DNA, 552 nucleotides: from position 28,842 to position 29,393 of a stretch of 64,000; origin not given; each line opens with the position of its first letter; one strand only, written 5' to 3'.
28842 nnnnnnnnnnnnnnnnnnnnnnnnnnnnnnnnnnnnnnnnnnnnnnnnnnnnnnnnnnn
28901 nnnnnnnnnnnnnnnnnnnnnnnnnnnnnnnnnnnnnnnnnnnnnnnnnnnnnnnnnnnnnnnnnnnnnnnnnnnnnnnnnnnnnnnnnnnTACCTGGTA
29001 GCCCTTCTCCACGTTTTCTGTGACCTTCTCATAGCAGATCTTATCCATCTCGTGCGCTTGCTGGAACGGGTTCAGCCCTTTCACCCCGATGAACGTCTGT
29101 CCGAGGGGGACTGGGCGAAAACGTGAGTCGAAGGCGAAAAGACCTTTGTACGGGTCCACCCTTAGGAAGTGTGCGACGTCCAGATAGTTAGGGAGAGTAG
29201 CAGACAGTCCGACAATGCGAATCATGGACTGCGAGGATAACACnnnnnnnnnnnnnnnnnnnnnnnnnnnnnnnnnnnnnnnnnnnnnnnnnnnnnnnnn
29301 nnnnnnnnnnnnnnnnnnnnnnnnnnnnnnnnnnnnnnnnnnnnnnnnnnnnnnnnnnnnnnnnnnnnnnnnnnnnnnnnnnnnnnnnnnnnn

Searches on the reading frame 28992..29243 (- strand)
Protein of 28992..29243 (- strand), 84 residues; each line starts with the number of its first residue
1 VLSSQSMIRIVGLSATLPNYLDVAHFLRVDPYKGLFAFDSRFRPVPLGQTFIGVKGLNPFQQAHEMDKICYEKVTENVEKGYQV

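Call 65: search_protein_representatives(protein=window:28992-29243:-)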
Query: 84 residues. Proteins with E-value up to 0.001 (for the whole library): 1266; up to 1e-10: 767; up to 1e-30: 7. The best 150 are listed.
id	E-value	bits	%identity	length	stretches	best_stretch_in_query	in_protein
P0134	1.7e-36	140.0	56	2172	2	3-84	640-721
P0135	4.1e-34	132.5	78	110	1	7-84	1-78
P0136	2.3e-32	126.9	73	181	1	3-84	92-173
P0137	1.6e-31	124.3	72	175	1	3-84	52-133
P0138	3.0e-31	123.4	49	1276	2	3-84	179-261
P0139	4.5e-31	122.8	71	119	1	3-84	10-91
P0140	9.4e-31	121.8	71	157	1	3-84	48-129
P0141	1.1e-30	121.6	72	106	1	7-84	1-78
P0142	1.7e-30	120.9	68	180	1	3-84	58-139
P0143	4.0e-30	119.8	73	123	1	7-84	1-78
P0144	4.1e-30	119.8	67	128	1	3-84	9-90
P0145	4.9e-30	119.5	51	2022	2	3-84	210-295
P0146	5.2e-30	119.4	72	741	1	3-84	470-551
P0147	9.3e-30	118.6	70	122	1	3-84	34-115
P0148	1.1e-29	118.4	71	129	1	3-84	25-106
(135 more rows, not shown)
